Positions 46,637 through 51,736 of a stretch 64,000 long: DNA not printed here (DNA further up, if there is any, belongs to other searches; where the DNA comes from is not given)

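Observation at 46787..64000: A second giant lipoprotein gene that the ORF track misses entirely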

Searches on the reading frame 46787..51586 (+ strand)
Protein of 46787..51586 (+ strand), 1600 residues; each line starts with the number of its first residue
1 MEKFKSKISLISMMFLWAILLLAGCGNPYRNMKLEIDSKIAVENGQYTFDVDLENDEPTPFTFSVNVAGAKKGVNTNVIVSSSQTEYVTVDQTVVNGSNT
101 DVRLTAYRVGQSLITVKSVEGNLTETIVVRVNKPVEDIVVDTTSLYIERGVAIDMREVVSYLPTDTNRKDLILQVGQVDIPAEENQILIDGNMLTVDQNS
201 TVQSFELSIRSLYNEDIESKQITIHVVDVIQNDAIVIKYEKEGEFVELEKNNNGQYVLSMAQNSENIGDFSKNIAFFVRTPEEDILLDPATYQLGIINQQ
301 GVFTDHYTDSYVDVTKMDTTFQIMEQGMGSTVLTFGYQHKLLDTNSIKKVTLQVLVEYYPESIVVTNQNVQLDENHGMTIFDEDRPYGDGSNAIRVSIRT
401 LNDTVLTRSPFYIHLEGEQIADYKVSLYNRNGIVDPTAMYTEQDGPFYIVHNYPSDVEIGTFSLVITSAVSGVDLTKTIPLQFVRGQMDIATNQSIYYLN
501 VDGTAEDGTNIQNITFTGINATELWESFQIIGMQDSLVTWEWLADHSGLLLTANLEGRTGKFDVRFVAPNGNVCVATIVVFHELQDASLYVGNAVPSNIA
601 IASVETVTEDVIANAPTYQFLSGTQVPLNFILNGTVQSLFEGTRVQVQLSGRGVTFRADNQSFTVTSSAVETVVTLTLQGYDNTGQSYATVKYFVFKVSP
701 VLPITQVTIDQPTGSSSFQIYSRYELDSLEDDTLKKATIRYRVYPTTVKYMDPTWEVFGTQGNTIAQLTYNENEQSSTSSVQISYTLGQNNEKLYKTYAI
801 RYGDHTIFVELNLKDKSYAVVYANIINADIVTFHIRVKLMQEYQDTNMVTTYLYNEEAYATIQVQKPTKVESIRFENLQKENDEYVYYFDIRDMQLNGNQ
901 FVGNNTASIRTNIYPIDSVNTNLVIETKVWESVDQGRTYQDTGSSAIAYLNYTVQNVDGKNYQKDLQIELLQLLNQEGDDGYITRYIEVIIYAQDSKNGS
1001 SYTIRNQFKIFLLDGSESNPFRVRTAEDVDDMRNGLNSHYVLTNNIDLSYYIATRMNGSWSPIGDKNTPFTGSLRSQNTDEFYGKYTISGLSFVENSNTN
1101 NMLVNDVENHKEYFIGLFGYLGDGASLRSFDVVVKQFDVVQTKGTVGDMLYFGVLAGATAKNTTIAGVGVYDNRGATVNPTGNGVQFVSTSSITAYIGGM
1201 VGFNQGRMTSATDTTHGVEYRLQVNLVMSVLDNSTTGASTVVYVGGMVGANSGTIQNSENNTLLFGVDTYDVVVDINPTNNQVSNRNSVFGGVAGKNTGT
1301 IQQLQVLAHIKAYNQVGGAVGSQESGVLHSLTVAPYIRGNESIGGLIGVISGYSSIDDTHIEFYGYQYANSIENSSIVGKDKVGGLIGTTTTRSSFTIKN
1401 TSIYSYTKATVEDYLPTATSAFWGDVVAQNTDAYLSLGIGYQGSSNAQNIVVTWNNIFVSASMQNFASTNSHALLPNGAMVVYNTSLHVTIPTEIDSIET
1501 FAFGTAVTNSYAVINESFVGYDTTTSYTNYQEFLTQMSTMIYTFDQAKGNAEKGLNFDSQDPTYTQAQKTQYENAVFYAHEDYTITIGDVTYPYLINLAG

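Call 49: find_related_loci(query=A3, collection=genome_contigs, flank=10000)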
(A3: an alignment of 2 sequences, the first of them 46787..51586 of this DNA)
Query A3 (1600 aa) in genome_contigs; peptide patterns used: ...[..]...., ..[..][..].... (x = any residue, [..] = any of these).
147 stretches matched a pattern; 1 encode a relative of the query (tblastn E <= 1e-3); 1 distinct loci.
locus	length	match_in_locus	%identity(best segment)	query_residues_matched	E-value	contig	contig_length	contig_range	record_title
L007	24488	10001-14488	26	1-1557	6e-71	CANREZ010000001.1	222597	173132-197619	MAG: uncultured Clostridia bacterium isolate Lapin-024__bin86 genome assembly, contig: Lapin-024__NODE_20_length_222597_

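Call 117: find_related_loci(query=A3, collection=metagenome_contigs, flank=10000)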
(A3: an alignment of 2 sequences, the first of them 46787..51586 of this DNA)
Query A3 (1600 aa) in metagenome_contigs; peptide patterns used: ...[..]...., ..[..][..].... (x = any residue, [..] = any of these).
213 stretches matched a pattern, but none encodes a relative of the query by tblastn (E <= 1e-3).
